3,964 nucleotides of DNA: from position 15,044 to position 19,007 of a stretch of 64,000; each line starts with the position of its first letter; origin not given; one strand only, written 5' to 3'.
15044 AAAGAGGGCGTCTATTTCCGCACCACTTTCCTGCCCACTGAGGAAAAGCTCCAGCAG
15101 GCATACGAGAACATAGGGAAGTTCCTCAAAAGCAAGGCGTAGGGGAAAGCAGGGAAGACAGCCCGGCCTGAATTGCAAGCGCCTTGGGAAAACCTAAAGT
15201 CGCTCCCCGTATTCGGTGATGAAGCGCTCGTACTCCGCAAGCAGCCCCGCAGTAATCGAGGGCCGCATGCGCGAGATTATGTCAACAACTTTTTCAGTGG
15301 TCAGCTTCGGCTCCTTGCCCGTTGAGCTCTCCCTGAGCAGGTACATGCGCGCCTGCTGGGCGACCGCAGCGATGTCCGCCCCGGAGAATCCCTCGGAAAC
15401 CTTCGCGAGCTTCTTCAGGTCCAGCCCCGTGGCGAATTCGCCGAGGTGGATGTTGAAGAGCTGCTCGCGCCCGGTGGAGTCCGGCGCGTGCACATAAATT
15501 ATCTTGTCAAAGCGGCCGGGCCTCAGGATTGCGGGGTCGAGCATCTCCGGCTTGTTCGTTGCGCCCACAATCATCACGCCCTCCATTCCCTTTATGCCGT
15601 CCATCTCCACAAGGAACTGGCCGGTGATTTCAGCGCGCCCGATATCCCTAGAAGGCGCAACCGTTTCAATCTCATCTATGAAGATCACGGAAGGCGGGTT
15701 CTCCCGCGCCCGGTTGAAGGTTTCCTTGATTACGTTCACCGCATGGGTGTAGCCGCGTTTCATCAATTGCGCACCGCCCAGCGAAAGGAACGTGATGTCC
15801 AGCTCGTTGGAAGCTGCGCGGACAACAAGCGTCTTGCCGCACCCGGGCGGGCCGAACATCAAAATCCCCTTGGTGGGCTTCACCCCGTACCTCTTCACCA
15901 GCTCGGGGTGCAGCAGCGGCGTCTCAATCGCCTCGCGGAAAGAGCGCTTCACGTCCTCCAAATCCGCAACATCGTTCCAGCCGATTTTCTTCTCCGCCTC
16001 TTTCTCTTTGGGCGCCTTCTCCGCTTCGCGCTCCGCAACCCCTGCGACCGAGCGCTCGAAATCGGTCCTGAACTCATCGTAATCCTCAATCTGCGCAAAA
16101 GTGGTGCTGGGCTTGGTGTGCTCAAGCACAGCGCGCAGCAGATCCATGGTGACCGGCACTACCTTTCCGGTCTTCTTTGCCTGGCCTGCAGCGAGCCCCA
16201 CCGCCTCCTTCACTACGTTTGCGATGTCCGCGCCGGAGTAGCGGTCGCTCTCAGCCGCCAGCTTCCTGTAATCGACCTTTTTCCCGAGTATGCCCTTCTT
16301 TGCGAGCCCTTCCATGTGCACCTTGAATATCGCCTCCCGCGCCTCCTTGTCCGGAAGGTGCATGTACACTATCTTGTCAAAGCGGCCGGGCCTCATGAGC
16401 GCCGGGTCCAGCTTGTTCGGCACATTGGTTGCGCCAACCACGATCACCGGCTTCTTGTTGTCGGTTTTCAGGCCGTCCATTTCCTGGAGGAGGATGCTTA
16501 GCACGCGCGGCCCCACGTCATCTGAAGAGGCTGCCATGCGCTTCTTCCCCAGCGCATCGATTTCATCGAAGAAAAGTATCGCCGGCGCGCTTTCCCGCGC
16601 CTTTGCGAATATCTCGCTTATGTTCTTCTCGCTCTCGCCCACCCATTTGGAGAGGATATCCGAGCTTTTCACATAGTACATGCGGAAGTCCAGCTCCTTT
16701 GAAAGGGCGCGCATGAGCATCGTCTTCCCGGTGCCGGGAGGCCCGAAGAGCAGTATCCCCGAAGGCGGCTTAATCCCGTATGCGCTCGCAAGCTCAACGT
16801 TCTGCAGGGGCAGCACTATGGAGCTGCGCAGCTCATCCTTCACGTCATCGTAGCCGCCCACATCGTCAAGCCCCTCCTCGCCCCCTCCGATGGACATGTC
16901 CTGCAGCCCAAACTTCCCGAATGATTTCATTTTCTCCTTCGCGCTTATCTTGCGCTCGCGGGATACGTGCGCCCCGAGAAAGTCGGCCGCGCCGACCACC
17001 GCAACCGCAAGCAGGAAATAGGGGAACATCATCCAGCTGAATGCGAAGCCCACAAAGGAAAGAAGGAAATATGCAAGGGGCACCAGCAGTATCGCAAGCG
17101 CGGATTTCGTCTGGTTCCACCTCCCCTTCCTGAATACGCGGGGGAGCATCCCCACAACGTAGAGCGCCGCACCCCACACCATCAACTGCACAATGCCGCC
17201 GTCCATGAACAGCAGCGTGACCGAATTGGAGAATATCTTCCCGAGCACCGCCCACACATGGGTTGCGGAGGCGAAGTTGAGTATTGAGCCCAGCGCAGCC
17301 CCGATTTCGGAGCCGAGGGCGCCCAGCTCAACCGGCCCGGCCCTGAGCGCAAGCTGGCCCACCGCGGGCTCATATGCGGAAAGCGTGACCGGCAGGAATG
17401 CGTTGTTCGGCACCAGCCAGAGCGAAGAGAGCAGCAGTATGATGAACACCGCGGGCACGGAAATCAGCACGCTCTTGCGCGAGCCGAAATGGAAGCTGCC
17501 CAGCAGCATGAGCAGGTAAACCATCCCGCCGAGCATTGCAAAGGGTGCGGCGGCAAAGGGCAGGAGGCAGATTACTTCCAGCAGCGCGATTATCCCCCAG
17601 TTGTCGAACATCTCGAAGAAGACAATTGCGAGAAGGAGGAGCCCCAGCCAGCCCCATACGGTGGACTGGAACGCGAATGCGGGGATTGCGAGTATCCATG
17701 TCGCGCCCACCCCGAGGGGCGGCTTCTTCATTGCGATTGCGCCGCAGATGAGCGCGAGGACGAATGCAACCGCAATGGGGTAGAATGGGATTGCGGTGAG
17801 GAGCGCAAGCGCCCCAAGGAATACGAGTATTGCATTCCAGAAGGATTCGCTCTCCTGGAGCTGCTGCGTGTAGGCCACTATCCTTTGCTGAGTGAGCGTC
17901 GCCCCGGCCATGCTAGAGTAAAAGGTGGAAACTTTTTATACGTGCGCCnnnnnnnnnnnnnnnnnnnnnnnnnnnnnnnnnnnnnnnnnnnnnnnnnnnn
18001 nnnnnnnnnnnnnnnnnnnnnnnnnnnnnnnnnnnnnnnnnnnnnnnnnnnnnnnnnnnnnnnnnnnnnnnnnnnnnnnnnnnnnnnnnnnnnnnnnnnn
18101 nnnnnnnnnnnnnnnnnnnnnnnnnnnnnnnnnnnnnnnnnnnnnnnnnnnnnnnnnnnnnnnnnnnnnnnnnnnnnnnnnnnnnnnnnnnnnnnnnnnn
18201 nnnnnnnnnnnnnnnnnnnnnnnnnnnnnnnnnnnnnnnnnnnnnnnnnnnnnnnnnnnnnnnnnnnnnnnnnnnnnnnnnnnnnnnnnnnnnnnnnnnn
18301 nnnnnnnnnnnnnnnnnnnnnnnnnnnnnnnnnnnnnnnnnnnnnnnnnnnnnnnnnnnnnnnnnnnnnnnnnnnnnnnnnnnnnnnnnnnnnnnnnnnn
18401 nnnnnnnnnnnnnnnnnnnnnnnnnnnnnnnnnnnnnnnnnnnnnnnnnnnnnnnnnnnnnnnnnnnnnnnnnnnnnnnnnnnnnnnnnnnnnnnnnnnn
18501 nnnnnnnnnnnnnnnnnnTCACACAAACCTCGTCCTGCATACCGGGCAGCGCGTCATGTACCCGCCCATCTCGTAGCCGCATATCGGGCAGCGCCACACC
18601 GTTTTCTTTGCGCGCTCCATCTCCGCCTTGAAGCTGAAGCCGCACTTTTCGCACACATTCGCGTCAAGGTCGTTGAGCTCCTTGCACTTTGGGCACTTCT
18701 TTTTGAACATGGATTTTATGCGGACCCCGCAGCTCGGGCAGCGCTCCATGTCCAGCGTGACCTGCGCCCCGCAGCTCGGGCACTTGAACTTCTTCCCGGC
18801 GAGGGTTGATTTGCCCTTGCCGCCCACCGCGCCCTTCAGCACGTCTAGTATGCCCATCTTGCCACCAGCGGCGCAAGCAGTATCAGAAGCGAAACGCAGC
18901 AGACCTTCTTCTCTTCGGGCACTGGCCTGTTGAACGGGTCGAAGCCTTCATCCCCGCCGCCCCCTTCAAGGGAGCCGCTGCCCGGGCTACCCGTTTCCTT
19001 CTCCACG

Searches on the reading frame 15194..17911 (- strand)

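Call 11: search_protein_families(library=pfam, proteins=[window:15194-17911:-], max_evalue=0.01)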
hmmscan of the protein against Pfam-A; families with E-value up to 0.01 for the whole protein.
window:15194-17911:- (905 aa): 38 families (the best 25 are shown)
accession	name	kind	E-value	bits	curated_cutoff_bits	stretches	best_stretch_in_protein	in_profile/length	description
PF00004.35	AAA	-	1.6e-76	255.5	21.2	2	386-518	1-130/131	ATPase family associated with various cellular activities (AAA)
PF17862.7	AAA_lid_3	-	6.3e-18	64.4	27.2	2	830-864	2-36/45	AAA+ lid domain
PF07728.20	AAA_5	-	1.7e-10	41.5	22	1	386-505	2-135/139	AAA domain (dynein-related subfamily)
PF13173.12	AAA_14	-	2.5e-10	40.9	27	1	386-453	5-73/129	AAA domain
PF05496.18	RuvB_N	-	3.5e-10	40.3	27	2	383-456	33-98/159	Holliday junction DNA helicase RuvB P-loop domain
PF07724.20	AAA_2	-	5.5e-10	40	27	1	383-483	3-104/166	AAA domain (Cdc48 subfamily)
PF13191.12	AAA_16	-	7.9e-10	39.9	32.6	1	383-456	24-103/167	AAA ATPase domain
PF13401.12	AAA_22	-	2.7e-09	37.9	27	1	386-415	8-40/130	AAA domain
PF13671.12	AAA_33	-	6.1e-09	36.8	27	1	386-444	2-57/143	AAA domain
PF13207.12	AAA_17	-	3.4e-08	34.3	27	0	389-431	1-42/136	AAA domain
PF13238.12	AAA_18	-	2.6e-07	31.6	29.4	1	386-430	1-44/128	AAA domain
PF06068.19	TIP49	-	1.2e-06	28.5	23.8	0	385-428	52-97/347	TIP49 P-loop domain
PF25199.1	nSTAND_NTPase5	-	1.4e-06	28.6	34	0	381-455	39-109/145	Novel STAND NTPase 5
PF09336.16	Vps4_C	-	1.5e-06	28.5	21.3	0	864-902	23-61/61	Vps4 C terminal oligomerisation domain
PF00910.28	RNA_helicase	-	1.8e-06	28.8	21.5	0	386-418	1-33/105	RNA helicase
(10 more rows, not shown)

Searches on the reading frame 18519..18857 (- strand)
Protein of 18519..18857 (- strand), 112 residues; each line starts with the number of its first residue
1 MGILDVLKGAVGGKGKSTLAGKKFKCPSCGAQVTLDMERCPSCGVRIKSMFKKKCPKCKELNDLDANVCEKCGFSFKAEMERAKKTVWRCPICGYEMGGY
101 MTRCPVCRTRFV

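Call 11: search_protein_families(library=pfam, proteins=[window:18519-18857:-], max_evalue=0.01)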
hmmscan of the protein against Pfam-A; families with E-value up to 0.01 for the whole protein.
window:18519-18857:- (112 aa): 17 families
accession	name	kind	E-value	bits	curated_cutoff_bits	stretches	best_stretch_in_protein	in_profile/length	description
PF13248.11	Zn_ribbon_3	-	5.8e-12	45.1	27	2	23-47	2-26/26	zinc-ribbon domain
PF12773.13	DZR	-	1.5e-11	44.7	27.3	1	26-73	1-45/45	Double zinc ribbon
PF10571.15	UPF0547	-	3.8e-11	43.3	29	2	25-44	2-21/26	Uncharacterised protein family UPF0547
PF13240.11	Zn_Ribbon_1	-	2.4e-09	37.1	25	2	25-44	1-20/23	zinc-ribbon domain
PF07282.18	Cas12f1-like_TNB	-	5.8e-06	26.8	26.3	0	68-97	30-50/60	Cas12f1-like, TNB domain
PF18912.6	DZR_2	-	1.1e-05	25.6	27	1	39-79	9-49/56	Double zinc ribbon domain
PF18073.7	Zn_ribbon_LapB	-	8.6e-05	22.6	25.7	0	24-44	1-21/28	Rubredoxin metal binding domain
PF17032.10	Zn_ribbon_15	-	0.00011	23.4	28.9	0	23-44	52-73/73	zinc-ribbon family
PF24463.1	DUF7577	-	0.00015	21.7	28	0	86-94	1-9/27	Domain of unknown function (DUF7577)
PF07754.17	HVO_2753_ZBP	-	0.00026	21.1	33.2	0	80-109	8-35/46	Small zinc finger protein HVO_2753-like, Zn-binding pocket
PF23548.1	Zn_ribbon_FGT1_2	-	0.00027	20.9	27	0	23-35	20-32/35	FORGETTER1 second zinc ribbon domain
PF09723.15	Zn_ribbon_8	-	0.00048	20.5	34.4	0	69-94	8-33/41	Zinc ribbon domain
PF03119.21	DNA_ligase_ZBD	-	0.0009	19.5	25.8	0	25-33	1-9/27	NAD-dependent DNA ligase C4 zinc finger domain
PF21349.2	RUBY_RBDX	-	0.00094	19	26.5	0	88-108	1-23/30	Rubrerythrin, rubredoxin-like domain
PF10058.14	Zn_ribbon_10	-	0.0013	18.9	24.2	0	68-95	24-52/54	ER junction formation factor lunapark, zinc ribbon finger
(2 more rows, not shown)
